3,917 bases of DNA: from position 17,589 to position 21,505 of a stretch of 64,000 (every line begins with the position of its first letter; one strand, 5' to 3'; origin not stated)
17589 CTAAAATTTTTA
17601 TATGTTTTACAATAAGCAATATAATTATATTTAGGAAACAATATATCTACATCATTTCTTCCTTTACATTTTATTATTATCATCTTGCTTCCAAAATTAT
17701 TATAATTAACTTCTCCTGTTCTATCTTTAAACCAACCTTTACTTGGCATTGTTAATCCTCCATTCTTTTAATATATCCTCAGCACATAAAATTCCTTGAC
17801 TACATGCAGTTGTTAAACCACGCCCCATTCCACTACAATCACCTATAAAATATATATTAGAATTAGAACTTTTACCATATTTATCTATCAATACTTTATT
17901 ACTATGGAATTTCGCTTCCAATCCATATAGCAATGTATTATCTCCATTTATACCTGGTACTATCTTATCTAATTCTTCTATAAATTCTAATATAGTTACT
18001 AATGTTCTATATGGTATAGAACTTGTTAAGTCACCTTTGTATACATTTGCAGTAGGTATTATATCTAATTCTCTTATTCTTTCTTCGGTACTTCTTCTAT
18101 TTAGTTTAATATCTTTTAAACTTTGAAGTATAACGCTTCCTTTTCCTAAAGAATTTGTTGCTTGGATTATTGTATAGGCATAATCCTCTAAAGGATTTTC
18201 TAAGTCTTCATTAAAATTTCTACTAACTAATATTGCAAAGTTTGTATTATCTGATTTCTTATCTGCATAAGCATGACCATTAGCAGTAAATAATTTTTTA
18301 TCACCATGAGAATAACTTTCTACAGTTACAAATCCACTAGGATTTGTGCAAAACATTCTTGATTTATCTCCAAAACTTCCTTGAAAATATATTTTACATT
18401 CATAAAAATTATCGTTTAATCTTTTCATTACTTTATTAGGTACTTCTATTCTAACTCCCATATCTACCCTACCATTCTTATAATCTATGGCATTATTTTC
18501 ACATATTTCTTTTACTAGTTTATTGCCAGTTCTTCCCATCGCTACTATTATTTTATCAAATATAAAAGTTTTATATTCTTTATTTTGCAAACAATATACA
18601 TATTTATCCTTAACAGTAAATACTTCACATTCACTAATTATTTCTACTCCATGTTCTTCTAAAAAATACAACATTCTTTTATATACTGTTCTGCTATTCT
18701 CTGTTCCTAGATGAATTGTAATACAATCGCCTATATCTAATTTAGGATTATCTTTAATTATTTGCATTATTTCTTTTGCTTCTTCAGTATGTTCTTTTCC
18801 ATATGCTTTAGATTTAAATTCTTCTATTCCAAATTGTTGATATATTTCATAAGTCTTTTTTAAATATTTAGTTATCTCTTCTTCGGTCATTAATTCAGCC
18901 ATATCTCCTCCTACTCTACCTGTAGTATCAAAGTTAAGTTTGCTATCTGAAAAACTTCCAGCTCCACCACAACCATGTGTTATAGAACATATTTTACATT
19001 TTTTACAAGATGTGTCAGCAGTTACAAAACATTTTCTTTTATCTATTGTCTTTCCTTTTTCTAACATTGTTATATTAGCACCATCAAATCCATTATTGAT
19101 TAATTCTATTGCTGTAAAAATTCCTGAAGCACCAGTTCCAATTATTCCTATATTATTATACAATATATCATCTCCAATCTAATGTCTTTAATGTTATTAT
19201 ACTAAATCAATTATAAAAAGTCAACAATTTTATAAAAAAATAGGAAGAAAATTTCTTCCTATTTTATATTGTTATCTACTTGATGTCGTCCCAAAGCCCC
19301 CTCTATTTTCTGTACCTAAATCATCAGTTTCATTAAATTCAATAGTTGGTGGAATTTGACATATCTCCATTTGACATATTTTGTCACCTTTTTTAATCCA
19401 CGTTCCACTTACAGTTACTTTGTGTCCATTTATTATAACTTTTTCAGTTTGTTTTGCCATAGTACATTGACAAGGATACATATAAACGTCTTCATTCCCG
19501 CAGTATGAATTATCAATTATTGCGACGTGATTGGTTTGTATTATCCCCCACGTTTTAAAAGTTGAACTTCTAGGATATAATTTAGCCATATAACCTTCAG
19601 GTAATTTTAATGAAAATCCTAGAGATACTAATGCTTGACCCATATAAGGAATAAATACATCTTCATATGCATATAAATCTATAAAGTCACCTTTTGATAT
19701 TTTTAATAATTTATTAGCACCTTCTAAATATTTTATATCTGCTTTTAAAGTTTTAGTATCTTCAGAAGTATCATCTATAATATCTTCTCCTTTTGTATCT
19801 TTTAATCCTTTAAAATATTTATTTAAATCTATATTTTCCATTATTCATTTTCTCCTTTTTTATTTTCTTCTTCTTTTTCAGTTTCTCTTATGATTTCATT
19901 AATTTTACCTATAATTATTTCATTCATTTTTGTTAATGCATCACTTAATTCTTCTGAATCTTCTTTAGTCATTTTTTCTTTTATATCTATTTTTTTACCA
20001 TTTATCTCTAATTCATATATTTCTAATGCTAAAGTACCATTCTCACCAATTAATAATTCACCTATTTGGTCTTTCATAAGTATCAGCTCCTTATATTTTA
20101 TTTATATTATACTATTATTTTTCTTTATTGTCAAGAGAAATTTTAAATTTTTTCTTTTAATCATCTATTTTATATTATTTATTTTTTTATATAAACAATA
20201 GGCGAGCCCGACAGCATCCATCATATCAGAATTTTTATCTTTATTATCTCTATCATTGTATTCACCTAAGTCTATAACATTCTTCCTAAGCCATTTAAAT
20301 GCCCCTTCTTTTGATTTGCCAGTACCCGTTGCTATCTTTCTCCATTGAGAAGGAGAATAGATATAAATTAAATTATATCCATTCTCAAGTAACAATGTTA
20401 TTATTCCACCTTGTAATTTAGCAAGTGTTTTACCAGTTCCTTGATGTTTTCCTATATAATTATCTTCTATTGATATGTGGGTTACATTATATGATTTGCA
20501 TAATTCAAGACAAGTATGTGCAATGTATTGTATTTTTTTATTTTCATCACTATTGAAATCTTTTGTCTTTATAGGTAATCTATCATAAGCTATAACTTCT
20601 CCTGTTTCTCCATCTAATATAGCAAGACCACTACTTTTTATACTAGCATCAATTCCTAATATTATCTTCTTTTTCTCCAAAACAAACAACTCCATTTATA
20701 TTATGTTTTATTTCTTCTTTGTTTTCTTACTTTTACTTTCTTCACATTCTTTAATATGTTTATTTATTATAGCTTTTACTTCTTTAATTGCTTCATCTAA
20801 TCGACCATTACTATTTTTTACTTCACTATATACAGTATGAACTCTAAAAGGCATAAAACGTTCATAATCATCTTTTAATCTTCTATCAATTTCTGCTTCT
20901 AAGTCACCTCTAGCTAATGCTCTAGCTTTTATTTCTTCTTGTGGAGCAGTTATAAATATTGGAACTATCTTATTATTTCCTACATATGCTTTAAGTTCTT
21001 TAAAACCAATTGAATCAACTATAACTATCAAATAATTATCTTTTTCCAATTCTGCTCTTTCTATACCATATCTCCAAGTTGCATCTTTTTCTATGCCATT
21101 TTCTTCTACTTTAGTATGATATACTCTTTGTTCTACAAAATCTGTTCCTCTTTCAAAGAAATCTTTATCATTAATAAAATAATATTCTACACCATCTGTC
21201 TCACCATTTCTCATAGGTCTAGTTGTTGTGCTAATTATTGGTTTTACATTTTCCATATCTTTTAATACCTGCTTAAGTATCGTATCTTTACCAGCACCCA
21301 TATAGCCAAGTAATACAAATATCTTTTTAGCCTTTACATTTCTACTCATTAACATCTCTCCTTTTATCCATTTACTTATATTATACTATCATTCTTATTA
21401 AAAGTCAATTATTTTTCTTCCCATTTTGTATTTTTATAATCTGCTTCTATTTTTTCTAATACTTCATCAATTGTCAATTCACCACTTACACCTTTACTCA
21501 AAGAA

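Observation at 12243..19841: Phage-encoded uracil permease embedded in a pyrimidine-salvage cluster (ThyX, dCMP deaminase, dUTPase)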

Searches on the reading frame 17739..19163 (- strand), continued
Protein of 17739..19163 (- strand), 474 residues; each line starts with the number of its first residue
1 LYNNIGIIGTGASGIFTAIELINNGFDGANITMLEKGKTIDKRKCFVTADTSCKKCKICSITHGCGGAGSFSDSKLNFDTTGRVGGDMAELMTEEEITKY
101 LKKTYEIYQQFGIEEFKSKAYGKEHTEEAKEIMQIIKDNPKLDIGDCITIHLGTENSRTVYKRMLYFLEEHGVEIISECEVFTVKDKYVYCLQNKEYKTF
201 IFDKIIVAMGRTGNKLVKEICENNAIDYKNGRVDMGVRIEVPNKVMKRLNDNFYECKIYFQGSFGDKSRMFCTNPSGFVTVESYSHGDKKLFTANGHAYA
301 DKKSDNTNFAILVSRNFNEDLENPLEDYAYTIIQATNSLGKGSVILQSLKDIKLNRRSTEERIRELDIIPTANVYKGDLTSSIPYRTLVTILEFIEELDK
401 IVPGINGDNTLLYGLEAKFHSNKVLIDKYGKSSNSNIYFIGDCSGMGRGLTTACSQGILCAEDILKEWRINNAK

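Call 82: predict_structure(alignment_id=A2)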
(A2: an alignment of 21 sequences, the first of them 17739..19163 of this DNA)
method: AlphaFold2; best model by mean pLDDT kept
length: 474 residues; sequences in the alignment: 21
mean_pLDDT: 84.4   pTM: 0.83
mean pLDDT of the five models: 84.4, 84.3, 82.7, 80.9, 79.5
residues with pLDDT >= 90: 240; 70-90: 173; 50-70: 31; < 50: 30
segments of 3 or more residues with pLDDT < 50: 44-72
pLDDT, mean of each block of 10 residues (from residue 1): 84 93 97 83 45 32 36 70 77 92 94 86 85 92 84 77 93 92 94 91 92 77 92 89 93 82 91 86 77 82 90 78 76 76 87 95 96 91 92 97 95 88 89 95 81 92 93 74
secondary structure, 60 per line:
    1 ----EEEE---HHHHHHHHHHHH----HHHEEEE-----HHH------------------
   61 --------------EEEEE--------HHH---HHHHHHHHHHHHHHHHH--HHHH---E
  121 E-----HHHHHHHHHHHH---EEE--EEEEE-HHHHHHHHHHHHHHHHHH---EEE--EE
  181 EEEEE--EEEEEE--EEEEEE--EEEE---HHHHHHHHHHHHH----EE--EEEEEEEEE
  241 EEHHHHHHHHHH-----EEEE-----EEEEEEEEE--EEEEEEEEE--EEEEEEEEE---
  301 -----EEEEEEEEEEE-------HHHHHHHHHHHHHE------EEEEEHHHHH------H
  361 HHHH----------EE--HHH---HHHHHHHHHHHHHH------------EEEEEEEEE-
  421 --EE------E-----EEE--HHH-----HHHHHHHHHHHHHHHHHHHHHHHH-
elements in order: E5-8 H12-23 E31-34 E75-79 H94-110 H113-116 H127-138 E142-144 E147-151 H153-170 E174-176 E179-185 E188-193 E196-201 E204-207 H211-223 E232-242 H243-252 E258-261 E267-275 E278-286 E289-297 E306-316 H324-336 E344-348 H349-353 H360-364 H385-398 E411-419 E437-439 H450-473

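Call 84: fold_search(model_id=the predicted structure, library=pdb)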
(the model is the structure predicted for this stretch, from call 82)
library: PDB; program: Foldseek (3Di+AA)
matches with E <= 10: 1529; with E <= 0.001: 750
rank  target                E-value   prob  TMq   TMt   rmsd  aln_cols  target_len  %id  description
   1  3nlc                  2.2e-21  1.00  0.66  0.60   5.6       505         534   20  Crystal structure of the VP0956 protein from Vibrio parahaemolyticus. Northeast Structural Genomics Consortium Target Vp (released 2010-08-18)
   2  9fl2_B                7.6e-11  1.00  0.42  0.38  14.4       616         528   10  Crystal structure of Oscillatoria princeps pyranose oxidase (released 2024-10-30)
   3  9fl2_A                1.1e-10  1.00  0.42  0.39  14.5       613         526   10  Crystal structure of Oscillatoria princeps pyranose oxidase (released 2024-10-30)
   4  8jej_A                2.1e-10  1.00  0.47  0.42  11.4       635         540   11  Cryo-EM Structure of Na-dithionite Reduced Membrane-bound Fructose Dehydrogenase from Gluconobacter japonicus (released 2023-10-25)
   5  9fl2_C                2.3e-10  1.00  0.42  0.38  14.4       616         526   10  Crystal structure of Oscillatoria princeps pyranose oxidase (released 2024-10-30)
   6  9fl2_D                2.5e-10  1.00  0.42  0.38  14.4       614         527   10  Crystal structure of Oscillatoria princeps pyranose oxidase (released 2024-10-30)
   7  8gsm_H                4.7e-10  1.00  0.35  0.37   9.0       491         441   11  Crystal Structure of VibMO1 (released 2023-09-13)
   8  7kpq                  4.7e-10  1.00  0.28  0.33  12.8       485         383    9  Crystal structure of CtdE in complex with FAD (released 2021-06-16)
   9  8k6k_A                7.1e-10  1.00  0.45  0.41  12.5       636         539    9  Cryo-EM Structure of Membrane-bound Fructose Dehydrogenase from Gluconobacter japonicus variant-N1146A (released 2024-05-22)
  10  9jqa_A                8.4e-10  1.00  0.45  0.40  12.9       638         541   11  Cryo-EM Structure of Fructose Dehydrogenase Variant from Gluconobacter japonicus Truncating Heme 1c and C-Terminal Hyd (released 2025-08-06)
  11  8k6j_A                8.9e-10  1.00  0.45  0.40  12.2       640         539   10  Cryo-EM Structure of Membrane-bound Fructose Dehydrogenase from Gluconobacter japonicus variant-H1147A (released 2024-05-22)
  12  8gsm_G                1.1e-09  1.00  0.33  0.35  10.0       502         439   11  Crystal Structure of VibMO1 (released 2023-09-13)
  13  1pj6                  1.1e-09  1.00  0.35  0.23  11.8       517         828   14  Crystal structure of dimethylglycine oxidase of Arthrobacter globiformis in complex with folic acid (released 2003-10-07)
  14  7w2j_A                1.3e-09  1.00  0.46  0.41  12.1       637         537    9  Cryo-EM Structure of Membrane-bound Fructose Dehydrogenase from Gluconobacter japonicus (released 2022-11-30)
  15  7qf8                  1.4e-09  1.00  0.45  0.43  14.6       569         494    8  Crystal structure of a bacterial pyranose 2-oxidase from Pseudoarthrobacter siccitolerans (released 2023-06-14)
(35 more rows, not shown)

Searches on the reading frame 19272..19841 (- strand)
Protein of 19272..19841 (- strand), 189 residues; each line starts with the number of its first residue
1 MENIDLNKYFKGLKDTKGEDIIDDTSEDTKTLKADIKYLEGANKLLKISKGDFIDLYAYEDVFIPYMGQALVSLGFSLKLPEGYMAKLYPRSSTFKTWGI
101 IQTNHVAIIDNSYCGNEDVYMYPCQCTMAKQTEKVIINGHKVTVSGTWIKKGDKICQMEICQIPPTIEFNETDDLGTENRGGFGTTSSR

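Call 3: search_protein_families(library=pfam, proteins=[window:19272-19841:-], max_evalue=0.01)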
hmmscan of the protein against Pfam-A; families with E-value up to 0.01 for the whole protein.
window:19272-19841:- (189 aa): 2 families
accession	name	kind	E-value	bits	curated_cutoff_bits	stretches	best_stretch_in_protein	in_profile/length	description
PF00692.24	dUTPase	-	1.2e-10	41.7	22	1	55-185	17-125/129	dUTPase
PF22769.1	DCD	-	0.0034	17.9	27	0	61-158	69-148/153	dCTP deaminase-like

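Call 4: search_protein_families(library=ncbifam, proteins=[window:19272-19841:-], max_evalue=0.01)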
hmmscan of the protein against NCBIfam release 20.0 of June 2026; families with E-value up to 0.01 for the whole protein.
window:19272-19841:- (189 aa): 3 families
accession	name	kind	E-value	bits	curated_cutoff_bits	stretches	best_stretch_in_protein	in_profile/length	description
TIGR00576.1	dut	superfamily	2.4e-15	56.5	102.55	1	54-186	24-141/143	dUTP diphosphatase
NF001862.0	PRK00601.1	equivalog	6.7e-11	42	103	1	54-187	30-148/150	dUTP diphosphatase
NF010561.0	PRK13956.1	equivalog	5.3e-05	23.1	223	1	55-122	30-97/147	dUTP diphosphatase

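Call 61: search_solved_structures(query=window:19272-19841:-, max_evalue=0.001)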
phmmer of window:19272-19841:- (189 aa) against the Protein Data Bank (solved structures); distinct sequences matched with E-value up to 0.001: 40.
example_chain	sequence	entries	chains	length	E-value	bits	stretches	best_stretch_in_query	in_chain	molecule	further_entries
2xcd_A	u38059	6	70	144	3.8e-32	114.8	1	31-188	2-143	PROBABLE DEOXYURIDINE 5'-TRIPHOSPHATE NUCLEOTIDOHYDROLASE YNCF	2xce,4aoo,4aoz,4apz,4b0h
4ao5_A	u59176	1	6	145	3.8e-30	108.3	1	33-188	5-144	SPBC2 PROPHAGE-DERIVED DEOXYURIDINE 5'-TRIPHOSPHATE NUCLEO TIDOHYDROLASE YOSS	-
2baz_A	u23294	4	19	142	5.3e-30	107.8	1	35-188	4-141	hypothetical protein BSU20020 | SPBC2 PROPHAGE-DERIVED DEOXYURIDINE 5'-TRIPHOSPHATE NUCLEOTIDOHYDROLASE YOSS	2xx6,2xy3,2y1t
3c2t_A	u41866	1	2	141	2.8e-10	43.5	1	38-123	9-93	Deoxyuridine triphosphatase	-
3c3i_A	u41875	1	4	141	3.7e-10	43.1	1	38-124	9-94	Deoxyuridine triphosphatase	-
3ca9_A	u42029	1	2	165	3.8e-10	43.1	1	37-124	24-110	Deoxyuridine triphosphatase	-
3p48_A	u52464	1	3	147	2.2e-09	40.5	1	52-123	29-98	Deoxyuridine 5'-triphosphate nucleotidohydrolase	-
3f4f_A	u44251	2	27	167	3.2e-09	40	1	51-122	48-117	Deoxyuridine 5'-triphosphate nucleotidohydrolase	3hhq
7dlv_A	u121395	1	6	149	1.6e-08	37.8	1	54-122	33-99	shrimp dUTPase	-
3so2_A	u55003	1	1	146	1.1e-06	31.7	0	54-122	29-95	Putative uncharacterized protein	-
5vjy_A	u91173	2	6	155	1.7e-06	31.2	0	54-122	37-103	dUTP pyrophosphatase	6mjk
7pwj_AAA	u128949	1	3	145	2.7e-06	30.5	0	54-122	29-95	Deoxyuridine 5'-triphosphate nucleotidohydrolase, mitochondrial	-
1q5h_A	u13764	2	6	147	2.8e-06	30.4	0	54-122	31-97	dUTP pyrophosphatase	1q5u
2hqu_A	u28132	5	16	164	4.4e-06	29.8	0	54-186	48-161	Deoxyuridine 5'-triphosphate nucleotidohydrolase | dUTP pyrophosphatase | Deoxyuridine 5'-triphosphate nucleotidohydrolase, mitochondrial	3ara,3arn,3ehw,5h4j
24ok_A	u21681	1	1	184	6.8e-06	29.2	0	54-186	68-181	Deoxyuridine 5'-triphosphate nucleotidohydrolase, mitochondrial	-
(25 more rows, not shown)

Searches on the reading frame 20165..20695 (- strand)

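Call 10: search_protein_families(library=pfam, proteins=[window:20165-20695:-], max_evalue=0.001)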
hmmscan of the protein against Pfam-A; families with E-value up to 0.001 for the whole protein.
window:20165-20695:- (176 aa): 1 family
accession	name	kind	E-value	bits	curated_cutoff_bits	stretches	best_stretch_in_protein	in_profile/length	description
PF02075.23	RuvC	-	8.1e-12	45.7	22.2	1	12-167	1-147/148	Crossover junction endodeoxyribonuclease RuvC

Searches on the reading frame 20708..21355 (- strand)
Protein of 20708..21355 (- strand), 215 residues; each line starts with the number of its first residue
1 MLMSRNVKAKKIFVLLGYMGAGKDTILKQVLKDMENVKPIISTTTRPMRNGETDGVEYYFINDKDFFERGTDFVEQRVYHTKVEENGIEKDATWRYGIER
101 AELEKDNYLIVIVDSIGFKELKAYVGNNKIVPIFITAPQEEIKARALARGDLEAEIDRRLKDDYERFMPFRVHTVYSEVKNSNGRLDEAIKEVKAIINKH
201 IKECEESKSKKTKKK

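Call 10: search_protein_families(library=pfam, proteins=[window:20708-21355:-], max_evalue=0.001)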
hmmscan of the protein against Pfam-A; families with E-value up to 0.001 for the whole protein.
window:20708-21355:- (215 aa): 2 families
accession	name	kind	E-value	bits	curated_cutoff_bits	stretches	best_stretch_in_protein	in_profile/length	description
PF00625.27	Guanylate_kin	-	1.8e-13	51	25.2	1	11-199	3-181/182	Guanylate kinase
PF13238.12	AAA_18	-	1.2e-06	29.4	29.4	1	15-159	3-121/128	AAA domain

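Call 78: search_protein_families(library=ncbifam, proteins=[window:20708-21355:-], max_evalue=0.001)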
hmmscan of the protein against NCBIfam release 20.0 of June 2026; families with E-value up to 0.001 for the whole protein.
window:20708-21355:- (215 aa): 5 families
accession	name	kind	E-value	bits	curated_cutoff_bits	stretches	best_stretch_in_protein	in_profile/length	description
TIGR03263.1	guanyl_kin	equivalog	1.7e-23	83.1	160.45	1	11-198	2-179/180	guanylate kinase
NF011325.0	PRK14738.1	equivalog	1.6e-17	63.4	263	1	10-199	13-194/206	guanylate kinase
NF011324.0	PRK14737.1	equivalog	5.2e-15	55.6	318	1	9-198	4-183/187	guanylate kinase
NF007485.0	PRK10078.1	equivalog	6.5e-05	22.7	153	1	11-203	3-180/186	ribose 1,5-bisphosphokinase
TIGR02322.1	phosphon_PhnN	equivalog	0.00012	21.8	156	1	12-197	3-176/179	phosphonate metabolism protein/1,5-bisphosphokinase (PRPP-forming) PhnN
